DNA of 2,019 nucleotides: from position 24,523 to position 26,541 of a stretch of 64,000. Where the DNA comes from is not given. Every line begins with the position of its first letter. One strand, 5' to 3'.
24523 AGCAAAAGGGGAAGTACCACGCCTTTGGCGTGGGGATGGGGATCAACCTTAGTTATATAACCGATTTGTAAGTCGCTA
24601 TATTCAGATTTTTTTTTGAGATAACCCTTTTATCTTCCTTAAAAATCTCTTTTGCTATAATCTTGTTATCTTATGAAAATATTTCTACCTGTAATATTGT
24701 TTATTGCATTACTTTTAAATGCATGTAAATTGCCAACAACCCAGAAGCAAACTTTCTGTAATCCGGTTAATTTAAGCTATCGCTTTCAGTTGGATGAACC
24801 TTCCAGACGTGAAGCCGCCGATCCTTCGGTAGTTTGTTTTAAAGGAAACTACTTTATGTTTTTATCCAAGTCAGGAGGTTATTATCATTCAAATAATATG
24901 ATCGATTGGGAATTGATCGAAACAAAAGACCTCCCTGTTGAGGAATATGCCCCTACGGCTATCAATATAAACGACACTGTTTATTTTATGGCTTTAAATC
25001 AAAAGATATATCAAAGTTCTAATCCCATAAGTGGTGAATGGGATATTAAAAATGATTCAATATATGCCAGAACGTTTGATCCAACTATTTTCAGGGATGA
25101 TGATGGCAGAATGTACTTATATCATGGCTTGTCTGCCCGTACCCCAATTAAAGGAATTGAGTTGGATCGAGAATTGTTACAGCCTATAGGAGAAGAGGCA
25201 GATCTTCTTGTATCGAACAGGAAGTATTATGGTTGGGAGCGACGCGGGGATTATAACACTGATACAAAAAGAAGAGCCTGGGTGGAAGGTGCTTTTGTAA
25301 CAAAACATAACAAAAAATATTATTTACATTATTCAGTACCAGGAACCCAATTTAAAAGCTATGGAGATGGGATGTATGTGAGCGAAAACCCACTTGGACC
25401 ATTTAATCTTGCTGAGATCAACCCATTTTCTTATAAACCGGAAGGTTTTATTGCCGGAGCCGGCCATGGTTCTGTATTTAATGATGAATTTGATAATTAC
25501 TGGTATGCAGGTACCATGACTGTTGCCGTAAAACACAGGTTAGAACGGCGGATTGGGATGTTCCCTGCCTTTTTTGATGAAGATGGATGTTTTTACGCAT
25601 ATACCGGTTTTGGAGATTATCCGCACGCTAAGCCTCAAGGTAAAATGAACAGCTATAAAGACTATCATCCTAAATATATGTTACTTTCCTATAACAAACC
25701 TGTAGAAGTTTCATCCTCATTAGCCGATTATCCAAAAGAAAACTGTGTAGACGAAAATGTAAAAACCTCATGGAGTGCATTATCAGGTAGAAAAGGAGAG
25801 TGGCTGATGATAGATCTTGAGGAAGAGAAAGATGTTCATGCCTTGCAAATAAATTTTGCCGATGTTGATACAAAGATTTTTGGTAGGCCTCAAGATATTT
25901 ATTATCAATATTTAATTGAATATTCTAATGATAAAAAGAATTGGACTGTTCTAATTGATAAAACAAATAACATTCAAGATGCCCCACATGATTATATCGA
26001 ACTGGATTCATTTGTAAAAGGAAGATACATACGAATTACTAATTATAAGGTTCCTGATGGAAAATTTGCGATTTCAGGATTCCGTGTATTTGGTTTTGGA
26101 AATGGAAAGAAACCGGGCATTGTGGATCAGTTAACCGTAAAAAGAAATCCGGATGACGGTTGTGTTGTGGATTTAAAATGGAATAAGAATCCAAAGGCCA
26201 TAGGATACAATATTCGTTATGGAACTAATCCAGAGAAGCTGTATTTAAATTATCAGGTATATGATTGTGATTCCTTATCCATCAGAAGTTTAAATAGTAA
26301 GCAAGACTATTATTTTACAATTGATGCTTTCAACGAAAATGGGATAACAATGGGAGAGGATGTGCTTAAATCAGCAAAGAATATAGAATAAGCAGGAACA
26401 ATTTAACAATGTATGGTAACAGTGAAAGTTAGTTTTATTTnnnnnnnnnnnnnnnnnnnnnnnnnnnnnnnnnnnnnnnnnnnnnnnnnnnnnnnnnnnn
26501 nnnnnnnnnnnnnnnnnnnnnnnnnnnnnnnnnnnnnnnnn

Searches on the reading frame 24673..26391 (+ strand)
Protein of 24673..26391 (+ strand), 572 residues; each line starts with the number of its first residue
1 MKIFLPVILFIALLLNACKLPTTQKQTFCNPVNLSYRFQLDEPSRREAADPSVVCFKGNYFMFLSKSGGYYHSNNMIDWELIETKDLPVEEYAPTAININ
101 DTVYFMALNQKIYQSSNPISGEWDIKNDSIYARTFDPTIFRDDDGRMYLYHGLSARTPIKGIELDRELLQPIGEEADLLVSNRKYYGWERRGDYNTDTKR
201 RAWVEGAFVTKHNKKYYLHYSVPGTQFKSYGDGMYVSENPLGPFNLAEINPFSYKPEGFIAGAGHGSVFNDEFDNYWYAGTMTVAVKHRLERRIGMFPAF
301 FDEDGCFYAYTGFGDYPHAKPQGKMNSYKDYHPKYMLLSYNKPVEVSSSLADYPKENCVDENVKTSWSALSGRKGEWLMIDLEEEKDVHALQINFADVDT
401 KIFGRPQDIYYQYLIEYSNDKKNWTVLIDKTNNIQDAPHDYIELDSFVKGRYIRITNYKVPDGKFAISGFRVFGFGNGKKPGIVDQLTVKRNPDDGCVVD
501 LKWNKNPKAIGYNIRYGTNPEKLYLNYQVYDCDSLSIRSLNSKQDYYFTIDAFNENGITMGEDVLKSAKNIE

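Call 59: search_protein_families(library=pfam, proteins=[window:24673-26391:+], max_evalue=0.00001)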
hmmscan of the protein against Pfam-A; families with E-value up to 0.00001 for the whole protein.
window:24673-26391:+ (572 aa): 3 families
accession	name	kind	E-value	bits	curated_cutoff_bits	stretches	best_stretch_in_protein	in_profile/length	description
PF04616.20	Glyco_hydro_43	-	2.2e-25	90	32.2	1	47-306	9-287/288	Glycosyl hydrolases family 43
PF00754.31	F5_F8_type_C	-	1.9e-17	64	28.2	1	345-459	3-114/127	F5/8 type C domain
PF22633.2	F5_F8_type_C_2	-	4.2e-12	46.9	27.8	1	357-455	1-91/91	NedA-like, galactose-binding domain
